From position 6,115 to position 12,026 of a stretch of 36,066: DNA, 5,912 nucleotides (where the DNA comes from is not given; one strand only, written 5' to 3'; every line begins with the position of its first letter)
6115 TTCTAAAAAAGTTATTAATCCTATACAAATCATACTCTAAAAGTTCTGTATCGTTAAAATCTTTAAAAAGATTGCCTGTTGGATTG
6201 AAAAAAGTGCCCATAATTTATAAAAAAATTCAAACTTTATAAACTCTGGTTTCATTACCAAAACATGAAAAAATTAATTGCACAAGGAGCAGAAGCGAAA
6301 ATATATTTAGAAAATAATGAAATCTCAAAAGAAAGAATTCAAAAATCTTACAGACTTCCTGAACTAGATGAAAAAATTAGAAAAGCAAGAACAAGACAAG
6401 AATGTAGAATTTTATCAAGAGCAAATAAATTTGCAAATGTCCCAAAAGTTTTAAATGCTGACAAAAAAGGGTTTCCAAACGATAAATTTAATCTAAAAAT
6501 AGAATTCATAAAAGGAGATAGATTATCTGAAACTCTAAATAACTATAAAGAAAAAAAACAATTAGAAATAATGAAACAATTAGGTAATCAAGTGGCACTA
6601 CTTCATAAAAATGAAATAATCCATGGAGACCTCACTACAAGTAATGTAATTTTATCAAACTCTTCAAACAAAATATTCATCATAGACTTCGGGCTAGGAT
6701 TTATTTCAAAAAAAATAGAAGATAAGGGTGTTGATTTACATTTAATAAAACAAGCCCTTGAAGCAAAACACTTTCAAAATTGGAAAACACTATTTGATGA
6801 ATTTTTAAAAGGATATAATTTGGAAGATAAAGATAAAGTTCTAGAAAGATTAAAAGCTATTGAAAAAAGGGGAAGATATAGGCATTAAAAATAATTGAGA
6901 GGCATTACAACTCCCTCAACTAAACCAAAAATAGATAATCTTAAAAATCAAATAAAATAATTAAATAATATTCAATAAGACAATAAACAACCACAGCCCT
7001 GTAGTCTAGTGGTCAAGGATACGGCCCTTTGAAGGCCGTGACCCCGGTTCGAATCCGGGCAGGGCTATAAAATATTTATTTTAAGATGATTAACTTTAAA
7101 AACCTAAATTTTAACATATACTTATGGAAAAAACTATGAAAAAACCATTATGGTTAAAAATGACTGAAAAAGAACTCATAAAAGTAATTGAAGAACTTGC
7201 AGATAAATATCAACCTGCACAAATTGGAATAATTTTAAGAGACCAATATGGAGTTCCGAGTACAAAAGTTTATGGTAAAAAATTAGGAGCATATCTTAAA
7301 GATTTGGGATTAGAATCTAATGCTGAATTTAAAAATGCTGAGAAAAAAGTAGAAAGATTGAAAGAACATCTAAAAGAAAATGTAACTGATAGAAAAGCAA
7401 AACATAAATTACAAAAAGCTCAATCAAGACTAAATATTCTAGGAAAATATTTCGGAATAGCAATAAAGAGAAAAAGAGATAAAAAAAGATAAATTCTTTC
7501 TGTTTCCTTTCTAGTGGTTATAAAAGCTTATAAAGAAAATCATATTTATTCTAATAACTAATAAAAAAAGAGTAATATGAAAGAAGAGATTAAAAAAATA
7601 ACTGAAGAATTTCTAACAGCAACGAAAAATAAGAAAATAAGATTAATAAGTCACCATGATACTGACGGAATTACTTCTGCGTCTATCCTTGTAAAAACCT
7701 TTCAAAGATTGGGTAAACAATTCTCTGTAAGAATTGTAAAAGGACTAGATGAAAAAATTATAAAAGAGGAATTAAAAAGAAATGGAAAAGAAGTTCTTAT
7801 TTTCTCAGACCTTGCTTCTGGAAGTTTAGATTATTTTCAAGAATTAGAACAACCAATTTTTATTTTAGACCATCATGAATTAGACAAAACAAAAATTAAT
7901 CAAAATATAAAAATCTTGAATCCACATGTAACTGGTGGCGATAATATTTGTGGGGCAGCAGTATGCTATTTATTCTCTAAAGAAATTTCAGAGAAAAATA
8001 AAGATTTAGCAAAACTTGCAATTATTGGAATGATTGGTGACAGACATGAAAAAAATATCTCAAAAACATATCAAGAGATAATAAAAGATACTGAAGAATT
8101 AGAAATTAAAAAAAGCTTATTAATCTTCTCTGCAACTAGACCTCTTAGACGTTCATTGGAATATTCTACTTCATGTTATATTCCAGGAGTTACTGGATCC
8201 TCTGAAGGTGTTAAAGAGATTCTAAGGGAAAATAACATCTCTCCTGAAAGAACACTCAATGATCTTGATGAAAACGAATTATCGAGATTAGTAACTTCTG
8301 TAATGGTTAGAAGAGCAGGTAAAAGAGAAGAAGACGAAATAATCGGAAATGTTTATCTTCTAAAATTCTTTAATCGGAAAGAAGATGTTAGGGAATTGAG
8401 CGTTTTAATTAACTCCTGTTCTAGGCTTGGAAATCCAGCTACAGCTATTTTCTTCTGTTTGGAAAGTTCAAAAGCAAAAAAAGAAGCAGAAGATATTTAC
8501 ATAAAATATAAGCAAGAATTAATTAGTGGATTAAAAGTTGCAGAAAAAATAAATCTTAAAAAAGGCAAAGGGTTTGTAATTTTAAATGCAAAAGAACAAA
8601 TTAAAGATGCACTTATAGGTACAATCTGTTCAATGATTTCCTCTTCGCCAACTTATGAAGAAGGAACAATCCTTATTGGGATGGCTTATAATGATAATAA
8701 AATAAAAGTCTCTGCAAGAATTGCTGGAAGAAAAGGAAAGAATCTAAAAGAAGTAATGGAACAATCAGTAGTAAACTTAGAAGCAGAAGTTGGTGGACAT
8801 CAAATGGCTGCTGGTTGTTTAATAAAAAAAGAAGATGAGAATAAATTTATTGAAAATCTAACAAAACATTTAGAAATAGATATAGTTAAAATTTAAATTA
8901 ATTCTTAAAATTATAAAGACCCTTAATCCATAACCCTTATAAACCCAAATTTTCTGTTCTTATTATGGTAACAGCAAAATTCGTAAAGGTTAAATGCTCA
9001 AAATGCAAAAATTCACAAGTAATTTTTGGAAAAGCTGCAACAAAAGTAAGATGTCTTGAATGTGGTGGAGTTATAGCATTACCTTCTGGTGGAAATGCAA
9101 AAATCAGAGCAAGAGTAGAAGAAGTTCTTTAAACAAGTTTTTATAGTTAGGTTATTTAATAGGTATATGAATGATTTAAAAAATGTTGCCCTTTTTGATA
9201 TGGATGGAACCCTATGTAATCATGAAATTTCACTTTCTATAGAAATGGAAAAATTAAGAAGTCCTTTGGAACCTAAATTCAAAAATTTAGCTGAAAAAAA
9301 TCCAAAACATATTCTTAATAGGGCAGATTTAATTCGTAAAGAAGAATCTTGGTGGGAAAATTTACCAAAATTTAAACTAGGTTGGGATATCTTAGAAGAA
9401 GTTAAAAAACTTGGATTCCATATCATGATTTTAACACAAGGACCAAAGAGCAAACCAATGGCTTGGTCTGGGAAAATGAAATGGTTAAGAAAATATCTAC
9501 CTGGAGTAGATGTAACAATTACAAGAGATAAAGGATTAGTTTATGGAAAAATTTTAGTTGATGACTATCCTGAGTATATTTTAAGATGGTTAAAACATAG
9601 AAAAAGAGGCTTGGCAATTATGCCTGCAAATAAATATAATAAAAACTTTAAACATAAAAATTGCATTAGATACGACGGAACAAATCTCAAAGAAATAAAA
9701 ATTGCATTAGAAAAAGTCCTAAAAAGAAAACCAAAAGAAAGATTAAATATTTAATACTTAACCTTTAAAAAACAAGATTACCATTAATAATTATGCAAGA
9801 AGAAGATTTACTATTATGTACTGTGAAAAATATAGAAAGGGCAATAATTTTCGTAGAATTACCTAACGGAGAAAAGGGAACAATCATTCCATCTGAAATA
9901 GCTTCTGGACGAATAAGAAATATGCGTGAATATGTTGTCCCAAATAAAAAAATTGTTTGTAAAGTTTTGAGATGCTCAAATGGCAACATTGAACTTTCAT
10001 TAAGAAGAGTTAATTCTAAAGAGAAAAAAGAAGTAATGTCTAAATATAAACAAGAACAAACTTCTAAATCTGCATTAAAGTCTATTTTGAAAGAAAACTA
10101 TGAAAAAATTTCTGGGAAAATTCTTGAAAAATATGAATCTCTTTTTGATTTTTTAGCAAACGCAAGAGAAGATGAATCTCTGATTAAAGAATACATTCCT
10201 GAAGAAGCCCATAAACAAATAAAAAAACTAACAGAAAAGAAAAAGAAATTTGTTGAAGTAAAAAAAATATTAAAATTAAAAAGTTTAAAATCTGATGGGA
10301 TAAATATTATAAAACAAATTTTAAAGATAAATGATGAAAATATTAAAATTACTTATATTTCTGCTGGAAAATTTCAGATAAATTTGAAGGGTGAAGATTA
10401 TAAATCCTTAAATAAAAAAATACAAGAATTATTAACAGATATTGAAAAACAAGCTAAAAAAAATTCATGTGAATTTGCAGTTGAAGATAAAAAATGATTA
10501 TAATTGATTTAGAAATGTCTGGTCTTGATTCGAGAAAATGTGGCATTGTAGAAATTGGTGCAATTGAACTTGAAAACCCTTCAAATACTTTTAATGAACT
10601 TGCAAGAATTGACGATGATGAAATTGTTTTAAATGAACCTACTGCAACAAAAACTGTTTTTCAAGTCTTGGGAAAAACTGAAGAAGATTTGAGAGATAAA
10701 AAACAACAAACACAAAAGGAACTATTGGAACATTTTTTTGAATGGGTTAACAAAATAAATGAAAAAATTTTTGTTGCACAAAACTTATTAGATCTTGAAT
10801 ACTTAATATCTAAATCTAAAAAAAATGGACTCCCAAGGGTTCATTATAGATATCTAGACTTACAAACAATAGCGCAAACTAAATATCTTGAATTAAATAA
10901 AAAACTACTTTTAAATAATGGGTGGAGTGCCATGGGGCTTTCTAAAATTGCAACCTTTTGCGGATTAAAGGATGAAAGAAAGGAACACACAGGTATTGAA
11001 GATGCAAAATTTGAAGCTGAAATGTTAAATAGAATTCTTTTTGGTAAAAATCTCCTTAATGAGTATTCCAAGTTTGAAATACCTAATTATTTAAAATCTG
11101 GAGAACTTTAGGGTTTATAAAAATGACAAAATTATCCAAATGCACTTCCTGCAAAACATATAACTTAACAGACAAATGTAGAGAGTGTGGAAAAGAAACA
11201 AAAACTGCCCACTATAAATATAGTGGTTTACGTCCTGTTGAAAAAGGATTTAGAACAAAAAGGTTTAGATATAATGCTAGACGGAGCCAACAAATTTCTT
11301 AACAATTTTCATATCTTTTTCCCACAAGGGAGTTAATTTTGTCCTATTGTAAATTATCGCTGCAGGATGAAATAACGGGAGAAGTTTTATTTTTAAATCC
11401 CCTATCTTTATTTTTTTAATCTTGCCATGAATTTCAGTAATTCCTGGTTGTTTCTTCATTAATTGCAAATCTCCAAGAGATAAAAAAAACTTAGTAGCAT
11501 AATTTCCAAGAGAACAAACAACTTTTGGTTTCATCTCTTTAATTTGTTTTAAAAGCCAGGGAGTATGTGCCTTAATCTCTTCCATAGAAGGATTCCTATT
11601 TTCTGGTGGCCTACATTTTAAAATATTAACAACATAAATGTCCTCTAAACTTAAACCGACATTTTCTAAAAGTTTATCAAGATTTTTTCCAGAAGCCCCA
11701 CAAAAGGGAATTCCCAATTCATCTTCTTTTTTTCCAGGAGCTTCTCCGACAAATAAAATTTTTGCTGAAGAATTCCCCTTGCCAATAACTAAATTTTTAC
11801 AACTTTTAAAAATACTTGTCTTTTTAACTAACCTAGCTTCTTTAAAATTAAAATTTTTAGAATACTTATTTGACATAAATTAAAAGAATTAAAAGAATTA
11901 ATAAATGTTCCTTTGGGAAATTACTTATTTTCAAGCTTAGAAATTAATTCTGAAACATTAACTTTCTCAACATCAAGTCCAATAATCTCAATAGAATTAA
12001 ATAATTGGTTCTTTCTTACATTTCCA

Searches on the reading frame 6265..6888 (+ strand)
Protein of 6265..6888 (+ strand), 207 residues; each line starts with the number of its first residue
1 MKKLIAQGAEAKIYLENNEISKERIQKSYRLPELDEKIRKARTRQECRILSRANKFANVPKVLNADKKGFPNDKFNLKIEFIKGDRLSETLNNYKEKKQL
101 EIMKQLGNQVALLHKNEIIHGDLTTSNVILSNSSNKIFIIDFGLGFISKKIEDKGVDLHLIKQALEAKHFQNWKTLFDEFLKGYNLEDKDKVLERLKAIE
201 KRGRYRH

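Call 5: search_protein_families(library=pfam, proteins=[window:6265-6888:+], max_evalue=0.001)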
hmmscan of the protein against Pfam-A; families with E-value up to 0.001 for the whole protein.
window:6265-6888:+ (207 aa): 7 families
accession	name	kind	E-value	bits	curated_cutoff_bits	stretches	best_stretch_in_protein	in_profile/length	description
PF00069.31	Pkinase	-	6.7e-14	52.4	31.7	1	3-145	5-145/263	Protein kinase domain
PF01163.29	RIO1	-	4.6e-09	36.6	22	1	35-143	47-149/187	RIO domain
PF07714.23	PK_Tyr_Ser-Thr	-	1.5e-08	34.8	23.1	1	36-145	38-149/258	Protein tyrosine and serine/threonine kinase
PF01636.29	APH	-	2.9e-06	27.6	23.2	0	118-144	170-196/239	Phosphotransferase enzyme family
PF06293.20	Kdo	-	3.3e-05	23.8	21.3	1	87-143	105-167/207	Lipopolysaccharide kinase (Kdo/WaaP) family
PF03109.22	ABC1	-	0.0001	22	22.9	1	41-144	114-213/244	ABC1 atypical kinase-like domain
PF22303.2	OspG_kinase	-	0.0003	21.3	27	0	110-142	95-127/152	Protein kinase OspG, kinase domain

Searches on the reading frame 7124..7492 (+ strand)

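Call 5: search_protein_families(library=pfam, proteins=[window:7124-7492:+], max_evalue=0.001)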
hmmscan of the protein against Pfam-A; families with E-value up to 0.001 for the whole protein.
window:7124-7492:+ (122 aa): 1 family
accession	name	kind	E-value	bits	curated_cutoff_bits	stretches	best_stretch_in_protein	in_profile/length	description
PF08069.17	Ribosomal_S13_N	-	3.2e-11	43.5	25.4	1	6-44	21-60/60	Ribosomal S13/S15 N-terminal domain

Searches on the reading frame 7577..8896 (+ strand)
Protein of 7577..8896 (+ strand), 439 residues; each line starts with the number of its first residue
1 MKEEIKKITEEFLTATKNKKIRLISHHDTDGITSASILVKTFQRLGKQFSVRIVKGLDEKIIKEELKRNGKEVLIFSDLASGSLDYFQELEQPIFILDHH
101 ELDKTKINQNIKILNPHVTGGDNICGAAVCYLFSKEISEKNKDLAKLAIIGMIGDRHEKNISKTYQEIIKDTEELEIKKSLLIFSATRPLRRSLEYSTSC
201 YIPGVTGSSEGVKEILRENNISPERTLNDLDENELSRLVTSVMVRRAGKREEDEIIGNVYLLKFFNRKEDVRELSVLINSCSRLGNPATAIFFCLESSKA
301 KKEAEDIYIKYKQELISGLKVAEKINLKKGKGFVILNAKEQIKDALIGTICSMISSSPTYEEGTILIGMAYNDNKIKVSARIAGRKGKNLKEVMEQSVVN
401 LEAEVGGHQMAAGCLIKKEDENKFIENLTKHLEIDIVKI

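Call 5: search_protein_families(library=pfam, proteins=[window:7577-8896:+], max_evalue=0.001)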
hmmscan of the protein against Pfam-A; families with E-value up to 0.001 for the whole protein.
window:7577-8896:+ (439 aa): 3 families
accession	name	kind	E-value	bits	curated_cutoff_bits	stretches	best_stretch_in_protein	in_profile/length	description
PF01368.27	DHH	-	2.9e-11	44.1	28.1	1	20-152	1-125/125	DHH family, N-terminal domain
PF02272.25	DHHA1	-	2.8e-09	37.8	25.9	1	339-429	10-97/102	DHHA1 domain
PF21763.2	DHH_CID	-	2.9e-08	34.4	27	1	186-247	5-70/84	DHH-CID domain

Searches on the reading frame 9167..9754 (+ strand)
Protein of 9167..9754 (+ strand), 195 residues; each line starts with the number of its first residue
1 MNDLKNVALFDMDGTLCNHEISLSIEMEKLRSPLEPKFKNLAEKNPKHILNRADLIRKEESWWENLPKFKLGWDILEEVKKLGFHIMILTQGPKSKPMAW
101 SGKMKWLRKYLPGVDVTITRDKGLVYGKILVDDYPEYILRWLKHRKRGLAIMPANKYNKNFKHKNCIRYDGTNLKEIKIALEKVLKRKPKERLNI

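Call 5: search_protein_families(library=pfam, proteins=[window:9167-9754:+], max_evalue=0.001)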
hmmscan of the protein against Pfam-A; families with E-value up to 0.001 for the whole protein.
window:9167-9754:+ (195 aa): 1 family
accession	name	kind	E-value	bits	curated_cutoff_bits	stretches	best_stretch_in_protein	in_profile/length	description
PF06941.18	NT5C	-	5e-09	36.7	24.8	1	7-163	3-160/180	5' nucleotidase, deoxy (Pyrimidine), cytosolic type C protein (NT5C)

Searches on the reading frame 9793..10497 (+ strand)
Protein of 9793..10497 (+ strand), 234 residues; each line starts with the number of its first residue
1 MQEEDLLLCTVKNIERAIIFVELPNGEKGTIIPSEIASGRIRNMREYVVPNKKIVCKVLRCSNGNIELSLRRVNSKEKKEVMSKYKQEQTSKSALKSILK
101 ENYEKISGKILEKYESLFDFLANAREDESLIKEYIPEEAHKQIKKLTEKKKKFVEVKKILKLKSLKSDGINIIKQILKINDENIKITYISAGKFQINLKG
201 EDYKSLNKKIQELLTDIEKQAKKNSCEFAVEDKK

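Call 5: search_protein_families(library=pfam, proteins=[window:9793-10497:+], max_evalue=0.001)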
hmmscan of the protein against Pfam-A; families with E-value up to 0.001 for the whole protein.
window:9793-10497:+ (234 aa): 1 family
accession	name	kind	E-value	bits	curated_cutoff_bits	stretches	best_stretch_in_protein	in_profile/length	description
PF07541.17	EIF_2_alpha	-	1.3e-14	54.6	22.8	1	103-203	2-114/114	Eukaryotic translation initiation factor 2 alpha subunit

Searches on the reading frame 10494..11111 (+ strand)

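Call 6: search_protein_families(library=pfam, proteins=[window:10494-11111:+], max_evalue=0.001)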
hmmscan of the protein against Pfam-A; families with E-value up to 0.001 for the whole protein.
window:10494-11111:+ (205 aa): 2 families
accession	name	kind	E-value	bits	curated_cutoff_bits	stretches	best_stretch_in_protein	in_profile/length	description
PF00929.31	RNase_T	-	1.8e-11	45.3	24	1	2-176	1-162/164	Exonuclease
PF16473.11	Rv2179c-like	-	7.3e-05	23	27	1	2-180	3-175/177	3'-5' exoribonuclease Rv2179c-like domain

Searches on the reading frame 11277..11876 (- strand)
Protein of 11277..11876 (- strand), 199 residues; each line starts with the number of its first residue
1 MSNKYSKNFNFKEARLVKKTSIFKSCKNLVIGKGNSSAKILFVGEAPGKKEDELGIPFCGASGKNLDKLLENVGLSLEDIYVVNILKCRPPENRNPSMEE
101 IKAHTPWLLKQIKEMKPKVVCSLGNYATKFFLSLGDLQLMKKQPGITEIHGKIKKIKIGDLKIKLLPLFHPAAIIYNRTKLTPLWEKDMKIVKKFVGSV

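Call 6: search_protein_families(library=pfam, proteins=[window:11277-11876:-], max_evalue=0.001)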
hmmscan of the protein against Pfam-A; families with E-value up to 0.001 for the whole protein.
window:11277-11876:- (199 aa): 1 family
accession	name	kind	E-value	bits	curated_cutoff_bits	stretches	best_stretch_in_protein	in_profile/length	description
PF03167.25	UDG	-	6.8e-35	120.6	24.3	1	32-184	2-131/141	Uracil DNA glycosylase superfamily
